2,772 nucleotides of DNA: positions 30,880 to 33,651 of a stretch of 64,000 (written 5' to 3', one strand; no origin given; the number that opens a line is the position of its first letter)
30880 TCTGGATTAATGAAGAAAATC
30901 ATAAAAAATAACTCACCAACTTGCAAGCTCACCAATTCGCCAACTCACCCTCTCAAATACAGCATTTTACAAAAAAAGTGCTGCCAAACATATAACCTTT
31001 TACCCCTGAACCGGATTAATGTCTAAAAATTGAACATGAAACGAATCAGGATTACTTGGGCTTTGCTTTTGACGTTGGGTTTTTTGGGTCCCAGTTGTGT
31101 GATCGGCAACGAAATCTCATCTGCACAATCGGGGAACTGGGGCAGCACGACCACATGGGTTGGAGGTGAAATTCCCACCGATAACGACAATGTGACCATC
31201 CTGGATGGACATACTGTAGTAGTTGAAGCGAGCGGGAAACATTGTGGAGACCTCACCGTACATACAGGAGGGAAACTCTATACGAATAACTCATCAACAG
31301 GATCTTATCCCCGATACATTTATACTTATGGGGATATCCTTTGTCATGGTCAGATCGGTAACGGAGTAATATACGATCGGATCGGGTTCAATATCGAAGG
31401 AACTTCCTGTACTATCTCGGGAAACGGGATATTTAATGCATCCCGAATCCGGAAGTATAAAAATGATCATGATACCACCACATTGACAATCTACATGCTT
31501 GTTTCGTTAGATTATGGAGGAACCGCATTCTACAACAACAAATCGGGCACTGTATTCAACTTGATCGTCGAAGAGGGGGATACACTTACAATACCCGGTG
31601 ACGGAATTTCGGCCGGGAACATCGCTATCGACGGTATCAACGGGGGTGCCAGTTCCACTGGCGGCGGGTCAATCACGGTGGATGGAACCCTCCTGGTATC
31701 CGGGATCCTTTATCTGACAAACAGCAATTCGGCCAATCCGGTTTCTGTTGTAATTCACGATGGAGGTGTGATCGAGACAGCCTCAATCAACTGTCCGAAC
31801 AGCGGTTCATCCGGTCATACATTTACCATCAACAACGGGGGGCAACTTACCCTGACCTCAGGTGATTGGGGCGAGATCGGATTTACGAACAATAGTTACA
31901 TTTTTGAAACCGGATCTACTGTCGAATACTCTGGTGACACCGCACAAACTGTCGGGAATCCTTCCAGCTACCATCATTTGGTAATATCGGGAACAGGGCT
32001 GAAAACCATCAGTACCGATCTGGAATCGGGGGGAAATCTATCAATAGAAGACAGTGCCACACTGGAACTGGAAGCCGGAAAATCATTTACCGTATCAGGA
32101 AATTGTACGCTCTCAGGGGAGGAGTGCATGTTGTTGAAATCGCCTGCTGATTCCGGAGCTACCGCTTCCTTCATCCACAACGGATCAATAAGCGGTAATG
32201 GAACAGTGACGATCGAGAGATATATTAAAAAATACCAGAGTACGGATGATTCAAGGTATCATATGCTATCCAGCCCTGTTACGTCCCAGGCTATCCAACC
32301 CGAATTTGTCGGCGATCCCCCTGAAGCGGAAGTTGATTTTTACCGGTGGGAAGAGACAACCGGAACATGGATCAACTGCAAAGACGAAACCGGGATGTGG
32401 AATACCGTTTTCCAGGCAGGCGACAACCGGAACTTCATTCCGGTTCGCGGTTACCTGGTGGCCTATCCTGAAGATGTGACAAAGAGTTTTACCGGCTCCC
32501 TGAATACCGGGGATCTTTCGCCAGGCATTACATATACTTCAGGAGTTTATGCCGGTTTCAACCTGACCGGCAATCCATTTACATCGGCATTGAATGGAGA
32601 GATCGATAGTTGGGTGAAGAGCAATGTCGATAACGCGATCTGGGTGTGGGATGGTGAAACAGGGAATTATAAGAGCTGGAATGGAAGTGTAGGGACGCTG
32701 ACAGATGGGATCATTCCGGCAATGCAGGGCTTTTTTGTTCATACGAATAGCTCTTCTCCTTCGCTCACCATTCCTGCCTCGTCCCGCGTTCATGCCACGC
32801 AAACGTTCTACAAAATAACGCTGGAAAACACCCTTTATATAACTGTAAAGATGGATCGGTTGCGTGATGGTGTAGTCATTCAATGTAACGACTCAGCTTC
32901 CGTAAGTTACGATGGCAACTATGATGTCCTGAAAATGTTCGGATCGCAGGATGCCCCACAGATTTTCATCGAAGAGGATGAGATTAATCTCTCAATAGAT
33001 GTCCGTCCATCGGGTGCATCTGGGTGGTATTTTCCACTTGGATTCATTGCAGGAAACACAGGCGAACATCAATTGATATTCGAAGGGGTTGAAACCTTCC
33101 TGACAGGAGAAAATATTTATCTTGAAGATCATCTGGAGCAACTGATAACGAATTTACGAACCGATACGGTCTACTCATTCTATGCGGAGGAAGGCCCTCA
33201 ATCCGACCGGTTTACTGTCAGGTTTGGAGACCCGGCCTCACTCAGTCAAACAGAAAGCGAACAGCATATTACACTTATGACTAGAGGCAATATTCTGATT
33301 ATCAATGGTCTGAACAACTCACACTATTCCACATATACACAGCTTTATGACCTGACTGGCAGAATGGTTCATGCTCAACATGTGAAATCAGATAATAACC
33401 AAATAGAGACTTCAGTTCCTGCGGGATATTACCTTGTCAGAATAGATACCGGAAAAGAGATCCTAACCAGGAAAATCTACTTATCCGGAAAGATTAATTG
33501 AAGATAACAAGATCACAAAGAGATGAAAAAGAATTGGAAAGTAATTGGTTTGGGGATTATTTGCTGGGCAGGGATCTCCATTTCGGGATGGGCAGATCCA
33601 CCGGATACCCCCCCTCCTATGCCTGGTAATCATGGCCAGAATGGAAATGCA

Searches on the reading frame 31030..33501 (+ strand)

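Call 66: search_protein_families(library=pfam, proteins=[window:31030-33501:+], max_evalue=0.00001)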
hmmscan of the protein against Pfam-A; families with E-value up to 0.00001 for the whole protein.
window:31030-33501:+ (823 aa): 1 family
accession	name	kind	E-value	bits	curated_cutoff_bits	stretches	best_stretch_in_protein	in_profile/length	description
PF18962.6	Por_Secre_tail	-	3.4e-06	27.7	27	0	756-816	10-73/75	Secretion system C-terminal sorting domain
